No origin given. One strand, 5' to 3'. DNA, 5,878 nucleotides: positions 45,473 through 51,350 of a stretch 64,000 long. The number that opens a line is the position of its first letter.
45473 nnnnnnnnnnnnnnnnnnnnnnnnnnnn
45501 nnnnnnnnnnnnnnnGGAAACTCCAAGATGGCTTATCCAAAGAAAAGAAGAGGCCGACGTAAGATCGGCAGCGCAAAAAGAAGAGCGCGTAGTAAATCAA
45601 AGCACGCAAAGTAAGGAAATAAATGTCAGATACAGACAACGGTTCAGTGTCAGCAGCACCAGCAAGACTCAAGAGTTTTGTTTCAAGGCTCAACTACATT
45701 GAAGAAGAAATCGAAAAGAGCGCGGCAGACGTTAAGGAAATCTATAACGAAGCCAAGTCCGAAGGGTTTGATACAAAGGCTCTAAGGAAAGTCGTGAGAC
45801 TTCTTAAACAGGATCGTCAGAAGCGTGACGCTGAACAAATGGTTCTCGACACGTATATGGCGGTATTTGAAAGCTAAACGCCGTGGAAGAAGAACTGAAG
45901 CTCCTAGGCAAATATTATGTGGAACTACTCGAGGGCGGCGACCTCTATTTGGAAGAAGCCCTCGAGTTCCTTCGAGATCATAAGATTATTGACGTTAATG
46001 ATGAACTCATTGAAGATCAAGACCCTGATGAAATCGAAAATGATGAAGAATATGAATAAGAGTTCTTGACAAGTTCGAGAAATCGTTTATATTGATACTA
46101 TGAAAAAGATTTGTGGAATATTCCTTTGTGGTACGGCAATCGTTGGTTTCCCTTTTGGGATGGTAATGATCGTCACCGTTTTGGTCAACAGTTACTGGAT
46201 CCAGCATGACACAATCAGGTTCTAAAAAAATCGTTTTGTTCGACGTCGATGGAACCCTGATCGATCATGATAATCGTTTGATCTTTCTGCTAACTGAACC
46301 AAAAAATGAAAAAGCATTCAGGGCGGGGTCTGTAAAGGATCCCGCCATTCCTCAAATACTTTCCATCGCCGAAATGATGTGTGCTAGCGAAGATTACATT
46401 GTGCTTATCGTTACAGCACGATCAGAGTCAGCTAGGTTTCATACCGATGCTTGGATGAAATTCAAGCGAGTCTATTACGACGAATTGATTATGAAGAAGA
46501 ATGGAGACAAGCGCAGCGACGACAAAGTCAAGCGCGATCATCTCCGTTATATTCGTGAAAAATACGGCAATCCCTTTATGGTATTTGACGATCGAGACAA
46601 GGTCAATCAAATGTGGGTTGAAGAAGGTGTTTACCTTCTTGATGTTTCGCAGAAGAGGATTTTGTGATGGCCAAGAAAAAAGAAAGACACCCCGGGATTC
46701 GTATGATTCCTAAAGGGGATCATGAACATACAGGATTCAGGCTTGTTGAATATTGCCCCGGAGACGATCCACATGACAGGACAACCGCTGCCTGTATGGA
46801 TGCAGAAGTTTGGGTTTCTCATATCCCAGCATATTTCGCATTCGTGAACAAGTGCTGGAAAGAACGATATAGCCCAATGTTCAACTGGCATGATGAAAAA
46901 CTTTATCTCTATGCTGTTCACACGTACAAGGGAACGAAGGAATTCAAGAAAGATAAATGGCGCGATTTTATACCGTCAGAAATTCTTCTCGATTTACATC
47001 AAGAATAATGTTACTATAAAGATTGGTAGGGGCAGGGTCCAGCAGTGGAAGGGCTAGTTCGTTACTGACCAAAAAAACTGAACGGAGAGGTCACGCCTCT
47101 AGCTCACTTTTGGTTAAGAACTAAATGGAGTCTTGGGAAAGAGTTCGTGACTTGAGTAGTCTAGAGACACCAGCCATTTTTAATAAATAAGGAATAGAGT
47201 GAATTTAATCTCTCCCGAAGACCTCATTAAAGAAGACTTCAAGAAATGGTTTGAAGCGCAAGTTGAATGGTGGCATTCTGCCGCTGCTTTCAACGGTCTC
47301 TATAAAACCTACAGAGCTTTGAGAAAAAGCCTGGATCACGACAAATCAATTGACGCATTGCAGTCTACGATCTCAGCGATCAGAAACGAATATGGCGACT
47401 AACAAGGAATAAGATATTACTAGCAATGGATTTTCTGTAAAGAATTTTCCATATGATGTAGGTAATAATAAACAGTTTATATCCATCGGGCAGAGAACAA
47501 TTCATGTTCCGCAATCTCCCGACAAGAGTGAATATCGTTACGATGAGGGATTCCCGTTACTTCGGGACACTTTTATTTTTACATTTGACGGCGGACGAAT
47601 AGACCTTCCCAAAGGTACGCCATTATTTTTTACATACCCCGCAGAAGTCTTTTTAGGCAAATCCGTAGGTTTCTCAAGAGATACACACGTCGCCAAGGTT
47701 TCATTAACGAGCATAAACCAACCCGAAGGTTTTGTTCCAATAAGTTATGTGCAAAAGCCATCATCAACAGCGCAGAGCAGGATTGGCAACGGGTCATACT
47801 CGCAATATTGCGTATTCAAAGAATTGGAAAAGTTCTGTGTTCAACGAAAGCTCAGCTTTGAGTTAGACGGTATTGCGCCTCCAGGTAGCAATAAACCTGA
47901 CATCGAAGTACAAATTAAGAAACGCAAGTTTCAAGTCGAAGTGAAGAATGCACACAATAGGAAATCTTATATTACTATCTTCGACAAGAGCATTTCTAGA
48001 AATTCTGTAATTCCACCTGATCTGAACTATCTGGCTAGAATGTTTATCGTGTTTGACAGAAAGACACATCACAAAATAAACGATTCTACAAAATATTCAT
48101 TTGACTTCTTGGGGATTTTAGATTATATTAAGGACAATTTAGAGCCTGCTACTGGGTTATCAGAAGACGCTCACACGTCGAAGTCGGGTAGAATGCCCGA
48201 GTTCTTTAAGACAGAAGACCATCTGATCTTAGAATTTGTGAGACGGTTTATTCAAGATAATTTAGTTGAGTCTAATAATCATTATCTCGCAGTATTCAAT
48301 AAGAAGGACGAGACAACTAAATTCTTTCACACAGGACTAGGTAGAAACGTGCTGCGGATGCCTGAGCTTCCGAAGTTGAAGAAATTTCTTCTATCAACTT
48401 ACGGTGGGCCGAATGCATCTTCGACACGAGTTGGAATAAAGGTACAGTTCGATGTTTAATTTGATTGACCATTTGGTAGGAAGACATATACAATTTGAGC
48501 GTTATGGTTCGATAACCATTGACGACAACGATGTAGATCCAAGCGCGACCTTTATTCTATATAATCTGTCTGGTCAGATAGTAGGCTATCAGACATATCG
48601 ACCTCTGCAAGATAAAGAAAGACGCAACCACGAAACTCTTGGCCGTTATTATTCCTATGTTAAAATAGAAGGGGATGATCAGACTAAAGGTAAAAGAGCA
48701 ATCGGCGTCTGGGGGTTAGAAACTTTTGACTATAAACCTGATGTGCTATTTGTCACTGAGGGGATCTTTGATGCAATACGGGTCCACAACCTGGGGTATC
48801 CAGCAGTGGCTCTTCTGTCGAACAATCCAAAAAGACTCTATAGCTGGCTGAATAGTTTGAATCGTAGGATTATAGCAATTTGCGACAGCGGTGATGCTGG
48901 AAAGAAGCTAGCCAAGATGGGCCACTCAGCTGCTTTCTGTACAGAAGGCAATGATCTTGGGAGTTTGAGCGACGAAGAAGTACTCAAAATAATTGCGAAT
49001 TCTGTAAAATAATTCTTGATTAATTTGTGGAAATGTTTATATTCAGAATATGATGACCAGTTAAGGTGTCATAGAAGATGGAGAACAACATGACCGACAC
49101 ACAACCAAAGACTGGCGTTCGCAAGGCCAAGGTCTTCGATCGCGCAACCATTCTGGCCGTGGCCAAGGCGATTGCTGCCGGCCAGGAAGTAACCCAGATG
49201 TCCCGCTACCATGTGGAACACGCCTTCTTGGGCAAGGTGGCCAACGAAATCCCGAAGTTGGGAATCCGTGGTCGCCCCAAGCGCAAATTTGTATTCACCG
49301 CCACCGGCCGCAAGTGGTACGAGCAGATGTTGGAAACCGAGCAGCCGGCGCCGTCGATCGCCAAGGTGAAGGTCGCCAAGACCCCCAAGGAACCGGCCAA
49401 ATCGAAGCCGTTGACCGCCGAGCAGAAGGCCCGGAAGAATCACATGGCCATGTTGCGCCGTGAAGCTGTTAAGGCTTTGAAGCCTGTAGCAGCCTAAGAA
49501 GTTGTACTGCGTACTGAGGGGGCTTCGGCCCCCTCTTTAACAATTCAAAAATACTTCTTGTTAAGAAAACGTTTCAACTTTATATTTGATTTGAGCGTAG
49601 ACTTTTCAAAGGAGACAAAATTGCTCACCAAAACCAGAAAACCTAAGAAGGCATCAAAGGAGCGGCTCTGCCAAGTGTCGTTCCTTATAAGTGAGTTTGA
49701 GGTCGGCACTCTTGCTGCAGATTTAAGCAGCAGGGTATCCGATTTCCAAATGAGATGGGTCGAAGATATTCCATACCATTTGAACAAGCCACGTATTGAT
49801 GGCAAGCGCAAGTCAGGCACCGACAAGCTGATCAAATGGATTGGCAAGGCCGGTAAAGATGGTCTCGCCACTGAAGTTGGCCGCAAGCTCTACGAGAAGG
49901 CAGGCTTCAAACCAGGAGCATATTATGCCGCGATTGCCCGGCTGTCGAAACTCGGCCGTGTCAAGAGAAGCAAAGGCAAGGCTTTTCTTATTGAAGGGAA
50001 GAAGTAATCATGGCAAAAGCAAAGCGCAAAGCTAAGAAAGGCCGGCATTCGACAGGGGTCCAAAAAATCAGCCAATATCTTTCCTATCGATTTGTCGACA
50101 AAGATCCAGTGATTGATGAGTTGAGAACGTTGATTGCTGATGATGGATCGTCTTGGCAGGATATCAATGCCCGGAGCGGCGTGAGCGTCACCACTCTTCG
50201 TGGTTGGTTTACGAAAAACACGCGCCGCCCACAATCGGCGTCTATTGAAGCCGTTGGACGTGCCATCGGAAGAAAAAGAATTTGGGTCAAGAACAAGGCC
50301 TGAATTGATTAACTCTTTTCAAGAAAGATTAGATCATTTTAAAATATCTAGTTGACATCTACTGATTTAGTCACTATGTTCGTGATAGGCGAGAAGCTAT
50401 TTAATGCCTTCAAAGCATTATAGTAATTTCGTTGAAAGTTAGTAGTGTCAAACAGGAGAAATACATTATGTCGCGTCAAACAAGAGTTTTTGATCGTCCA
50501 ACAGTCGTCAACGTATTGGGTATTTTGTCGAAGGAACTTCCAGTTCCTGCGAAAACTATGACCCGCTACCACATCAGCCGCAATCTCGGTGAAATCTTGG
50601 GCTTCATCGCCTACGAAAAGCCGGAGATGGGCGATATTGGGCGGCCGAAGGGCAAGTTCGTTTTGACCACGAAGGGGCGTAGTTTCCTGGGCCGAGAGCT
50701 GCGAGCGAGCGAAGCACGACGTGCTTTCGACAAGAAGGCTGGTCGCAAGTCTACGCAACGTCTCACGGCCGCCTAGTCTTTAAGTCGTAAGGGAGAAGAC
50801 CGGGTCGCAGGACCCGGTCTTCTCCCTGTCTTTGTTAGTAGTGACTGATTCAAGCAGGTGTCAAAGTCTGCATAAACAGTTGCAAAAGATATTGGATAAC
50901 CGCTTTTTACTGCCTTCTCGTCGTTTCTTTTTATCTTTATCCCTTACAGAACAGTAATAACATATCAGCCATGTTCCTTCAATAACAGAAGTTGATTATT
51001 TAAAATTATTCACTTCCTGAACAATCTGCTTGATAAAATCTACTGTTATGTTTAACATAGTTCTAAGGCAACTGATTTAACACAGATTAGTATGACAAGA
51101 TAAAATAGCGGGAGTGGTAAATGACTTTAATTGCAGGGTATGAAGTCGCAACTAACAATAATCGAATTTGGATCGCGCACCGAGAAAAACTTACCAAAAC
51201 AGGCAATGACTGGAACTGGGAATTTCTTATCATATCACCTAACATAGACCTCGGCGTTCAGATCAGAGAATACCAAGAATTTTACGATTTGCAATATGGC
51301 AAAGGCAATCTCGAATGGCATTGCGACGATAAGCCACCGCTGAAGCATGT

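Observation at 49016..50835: GC-rich (about 58-60%) island with two paralogous AT-hook-like DNA-binding genes, an HTH gene, its own promoter and two strong terminators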

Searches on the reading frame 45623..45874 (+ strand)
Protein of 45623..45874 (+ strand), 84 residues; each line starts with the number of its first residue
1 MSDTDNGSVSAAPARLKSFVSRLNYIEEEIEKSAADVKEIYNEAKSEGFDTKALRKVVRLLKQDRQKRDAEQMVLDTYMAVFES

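Call 68: search_protein_families(library=phrogs, proteins=[window:45623-45874:+], max_evalue=0.001)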
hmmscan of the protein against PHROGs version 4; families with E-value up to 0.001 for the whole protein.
window:45623-45874:+ (84 aa): 2 families
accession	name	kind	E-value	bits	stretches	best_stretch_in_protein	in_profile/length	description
phrog_4212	-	unknown function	8.9e-21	75.4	1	8-80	275-347/353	-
phrog_639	-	transcription regulation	0.00035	21.8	1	14-82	19-90/95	transcriptional regulator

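Call 90: find_related_loci(query=window:45623-45874:+, collection=genome_contigs, flank=500)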
Query window:45623-45874:+ (84 aa) in genome_contigs; peptide patterns used: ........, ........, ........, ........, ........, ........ (x = any residue, [..] = any of these).
151 stretches matched a pattern; 42 encode a relative of the query (tblastn E <= 1e-3); 42 distinct loci.
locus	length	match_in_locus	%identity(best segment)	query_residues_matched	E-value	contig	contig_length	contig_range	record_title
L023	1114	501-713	56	10-80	3e-23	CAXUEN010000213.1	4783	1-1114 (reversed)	MAG TPA_asm: uncultured Caulobacteraceae bacterium isolate public_SRR14722221_metawrap_bin.1 genome assembly, contig: pu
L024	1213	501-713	56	10-80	1e-22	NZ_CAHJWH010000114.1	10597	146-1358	Caulobacter sp. S45 isolate Lichen_MAGs_cladonia1, whole genome shotgun sequence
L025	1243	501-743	43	4-84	1e-17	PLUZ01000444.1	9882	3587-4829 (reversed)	MAG: Methylocapsa sp. isolate bog_942 73.20120800_S3M.30_contig_9926, whole genome shotgun sequence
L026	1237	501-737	40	1-84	3e-17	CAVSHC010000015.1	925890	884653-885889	MAG: uncultured Alphaproteobacteria bacterium isolate MFD01476.bin.1.154 genome assembly, contig: contig_8958, whole gen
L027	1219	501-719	42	10-82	6e-17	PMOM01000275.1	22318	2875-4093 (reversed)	MAG: Caulobacteraceae bacterium isolate palsa_881 73.20110600_P1M.35_contig_14418, whole genome shotgun sequence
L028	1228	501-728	36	9-84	7e-17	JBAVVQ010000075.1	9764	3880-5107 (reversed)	MAG: Rhodomicrobium sp. isolate MFD02889_ilm_asm_bin12 k127_198877, whole genome shotgun sequence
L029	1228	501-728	38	9-84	1e-16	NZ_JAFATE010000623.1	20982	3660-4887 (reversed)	MAG: Bradyrhizobium sp. isolate CP_BM_ER_R9_4 BM_ER_R9_k147_2682730, whole genome shotgun sequence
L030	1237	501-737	37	1-84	2e-16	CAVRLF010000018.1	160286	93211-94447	MAG: uncultured Alphaproteobacteria bacterium isolate MFD01476.bin.1.149 genome assembly, contig: contig_688, whole geno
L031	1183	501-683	51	8-68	3e-16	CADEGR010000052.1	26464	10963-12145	MAG: uncultured Alphaproteobacteria bacterium isolate Alphaproteobacteria sp. RBC091 genome assembly, contig: MAG091_52,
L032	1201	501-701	40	18-84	1e-15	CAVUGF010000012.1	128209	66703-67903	MAG: uncultured Alphaproteobacteria bacterium isolate MFD02416.bin.2.4 genome assembly, contig: contig_4545, whole genom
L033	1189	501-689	46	16-78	3e-15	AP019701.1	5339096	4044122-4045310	Stella sp. ATCC 35155 DNA, complete genome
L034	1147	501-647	57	34-82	6e-14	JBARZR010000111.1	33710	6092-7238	MAG: Pacificimonas sp. isolate MFD12172_ilm_asm_bin11 k127_31254, whole genome shotgun sequence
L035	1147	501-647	55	34-82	2e-13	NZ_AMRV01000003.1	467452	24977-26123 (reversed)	Pacificimonas flava strain JLT2015 contig00003, whole genome shotgun sequence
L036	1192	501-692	42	15-78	2e-13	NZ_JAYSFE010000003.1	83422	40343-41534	MAG: Stella sp. isolate ZZ2_ZZA25_bin.15 NODE_317_length_83422_cov_14.035302, whole genome shotgun sequence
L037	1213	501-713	39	14-84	4e-13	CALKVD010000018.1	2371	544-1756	MAG TPA_asm: uncultured Rickettsiales bacterium isolate SRR6231204_bin.8_CONCOCT_v1.1_MAG genome assembly, contig: ERZ65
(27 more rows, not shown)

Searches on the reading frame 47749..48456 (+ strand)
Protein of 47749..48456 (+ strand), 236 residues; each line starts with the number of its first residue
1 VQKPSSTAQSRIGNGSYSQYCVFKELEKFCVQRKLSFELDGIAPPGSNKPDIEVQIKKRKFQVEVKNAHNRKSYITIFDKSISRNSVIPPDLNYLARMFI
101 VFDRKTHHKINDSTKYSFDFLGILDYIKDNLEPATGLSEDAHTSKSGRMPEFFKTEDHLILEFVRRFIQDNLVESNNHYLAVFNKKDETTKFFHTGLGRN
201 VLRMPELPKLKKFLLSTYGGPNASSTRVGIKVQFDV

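Call 7: search_protein_families(library=pfam, proteins=[window:47749-48456:+], max_evalue=1)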
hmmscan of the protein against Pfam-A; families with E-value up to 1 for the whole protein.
window:47749-48456:+ (236 aa): 1 family
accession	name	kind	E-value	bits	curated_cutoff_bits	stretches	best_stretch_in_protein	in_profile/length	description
PF20724.2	DUF6831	-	0.057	13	25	1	12-62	99-149/223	Domain of unknown function (DUF6831)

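Call 8: search_protein_families(library=phrogs, proteins=[window:47749-48456:+], max_evalue=0.1)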
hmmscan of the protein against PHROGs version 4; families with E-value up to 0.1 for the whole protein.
window:47749-48456:+ (236 aa): 1 family
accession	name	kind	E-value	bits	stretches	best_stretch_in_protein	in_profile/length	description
phrog_17880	-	unknown function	0.098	13.8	0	166-205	55-93/120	-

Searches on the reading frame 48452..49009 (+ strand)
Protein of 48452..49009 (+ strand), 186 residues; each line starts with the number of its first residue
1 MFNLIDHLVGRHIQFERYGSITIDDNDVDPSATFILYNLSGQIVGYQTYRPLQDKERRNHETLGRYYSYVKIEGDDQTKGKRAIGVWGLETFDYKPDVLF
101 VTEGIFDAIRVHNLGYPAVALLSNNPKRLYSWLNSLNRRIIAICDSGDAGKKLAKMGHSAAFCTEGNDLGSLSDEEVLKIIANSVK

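Call 7: search_protein_families(library=pfam, proteins=[window:48452-49009:+], max_evalue=1)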
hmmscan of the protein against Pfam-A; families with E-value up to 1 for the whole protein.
window:48452-49009:+ (186 aa): 3 families
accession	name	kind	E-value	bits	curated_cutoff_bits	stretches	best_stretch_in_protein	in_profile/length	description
PF13155.12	Toprim_2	-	3e-05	24.7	22.1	1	100-156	1-61/88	Toprim-like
PF13362.12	Toprim_3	-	0.013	16.3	27.2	1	99-155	2-61/95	Toprim domain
PF13662.12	Toprim_4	-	0.21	12.3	25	1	98-155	2-68/85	Toprim domain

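Call 8: search_protein_families(library=phrogs, proteins=[window:48452-49009:+], max_evalue=0.1)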
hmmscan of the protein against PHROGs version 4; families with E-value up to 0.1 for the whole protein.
window:48452-49009:+ (186 aa): 4 families
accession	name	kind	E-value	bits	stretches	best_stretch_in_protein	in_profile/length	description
phrog_849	-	DNA, RNA and nucleotide metabolism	2.1e-34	120.3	1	3-179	148-334/435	DNA primase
phrog_47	-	DNA, RNA and nucleotide metabolism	2e-07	31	1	33-184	183-333/947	DNA primase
phrog_1139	-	DNA, RNA and nucleotide metabolism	6.6e-05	22.1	1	80-155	156-237/895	DNA primase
phrog_14043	-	DNA, RNA and nucleotide metabolism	0.089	14.1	0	4-68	5-64/92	DNA primase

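Call 24: search_dna_similar(query=window:48452-49009:+, collection=phages, mode=protein, max_rows=15)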
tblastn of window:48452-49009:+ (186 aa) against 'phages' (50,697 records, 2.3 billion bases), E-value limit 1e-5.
Records with a match: 391; places in all: 393; records where one place covers at least 80% of the query: 327.
Best place of each record, by identity: <60% 391.
By first word of the organism name: Salmonella 185; Escherichia 119; Vibrio 19; Proteus 14; Bacteriophage 10; Phage 9; Pseudomonas 4; Shewanella 4; Providencia 4; Shigella 4; and 12 more.
By host as written in the record: - 74; Escherichia coli 49; Salmonella sp. 26; Salmonella enterica 22; Salmonella enterica subsp. enterica serovar Enteritidis PT1 20; Salmonella enterica subsp. enterica serovar Enteritidis 16; Salmonella enterica subsp. enterica 9; Salmonella enterica subsp. enterica serovar Infantis 9; and 82 more.
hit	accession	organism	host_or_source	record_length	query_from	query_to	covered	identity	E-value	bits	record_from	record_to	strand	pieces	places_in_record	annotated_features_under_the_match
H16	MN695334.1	Synechococcus phage B3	Synechoccus sp.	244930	3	181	96%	40.6%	2e-34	133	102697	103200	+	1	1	hypothetical protein (x2)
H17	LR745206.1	uncultured phage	metagenomic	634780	5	183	96%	40.1%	1e-26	110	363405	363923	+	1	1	record has no annotation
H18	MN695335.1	Synechococcus phage B23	Synechoccus sp.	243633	3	181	96%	40.0%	2e-33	130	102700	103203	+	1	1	hypothetical protein (x2)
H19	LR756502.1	uncultured phage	metagenomic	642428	5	183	96%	38.9%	2e-21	96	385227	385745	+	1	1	record has no annotation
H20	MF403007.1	Agrobacterium phage Atu_ph04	Agrobacterium tumefaciens C58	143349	6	181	95%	38.6%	2e-28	116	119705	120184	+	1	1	hypothetical protein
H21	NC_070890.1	Agrobacterium phage Atu_ph04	Agrobacterium tumefaciens C58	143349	6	181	95%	38.6%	2e-28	116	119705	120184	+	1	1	exonuclease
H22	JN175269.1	Pseudomonas phage phiPto-bp6g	Pseudomonas tolaasii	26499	2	157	84%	40.8%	8e-26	108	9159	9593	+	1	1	hypothetical protein (x2)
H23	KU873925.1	Pseudomonas phage pf16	Pseudomonas putida PpG1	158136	4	156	82%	41.0%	4e-22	98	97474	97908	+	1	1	hypothetical protein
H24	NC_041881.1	Pseudomonas phage pf16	Pseudomonas putida PpG1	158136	4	156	82%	41.0%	4e-22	98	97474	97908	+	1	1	hypothetical protein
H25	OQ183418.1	Pseudomonas phage vB_PpS_SYP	Pseudomonas plecoglossicida XSDHY-P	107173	2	181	97%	34.8%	2e-23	102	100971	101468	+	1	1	hypothetical protein (x2)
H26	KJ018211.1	Shewanella sp. phage 1/40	Baltic Sea ice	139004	4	178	94%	35.2%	1e-22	99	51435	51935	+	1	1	hypothetical protein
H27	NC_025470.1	Shewanella sp. phage 1/40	Baltic Sea ice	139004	4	178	94%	35.2%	1e-22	99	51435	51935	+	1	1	hypothetical protein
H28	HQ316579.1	Vibrio phage helene 12B3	Vibrio splendidus 12B3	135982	7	182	95%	34.5%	3e-23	101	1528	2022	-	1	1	hypothetical protein (x2)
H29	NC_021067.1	Vibrio phage helene 12B3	Vibrio splendidus 12B3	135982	7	182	95%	34.5%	3e-23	101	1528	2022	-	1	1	hypothetical protein | tRNA nucleotidyltransferase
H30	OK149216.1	Acinetobacter phage vB_IME_Ab2712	Acinetobacter baumannii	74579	7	177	92%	34.7%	4e-19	89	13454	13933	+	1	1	record has no annotation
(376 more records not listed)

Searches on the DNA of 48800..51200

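Call 95: search_rna_families(source=window, start=48800, end=51200, threshold=evalue, max_evalue=1)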
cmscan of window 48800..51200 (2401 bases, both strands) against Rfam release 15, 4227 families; matches with E-value up to 1: 4.
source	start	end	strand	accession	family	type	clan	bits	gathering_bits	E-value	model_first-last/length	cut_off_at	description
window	50677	50828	+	RF02346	ar35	Gene; sRNA;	-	26.2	45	0.025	1-144/144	no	Alphaproteobacterial sRNA ar35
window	50785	50835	+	RF03595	mir-3569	Gene; miRNA;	-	23.2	50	0.16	1-58/58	no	mir-3569 microRNA precursor family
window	50788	50829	+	RF00984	mir-576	Gene; miRNA;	-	19.5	99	0.91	1-90/90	no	mir-576 microRNA precursor family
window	50109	50162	+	RF01134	sR30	Gene; snRNA; snoRNA; CD-box;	-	15.3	38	0.98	1-57/57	no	Small nucleolar RNA sR30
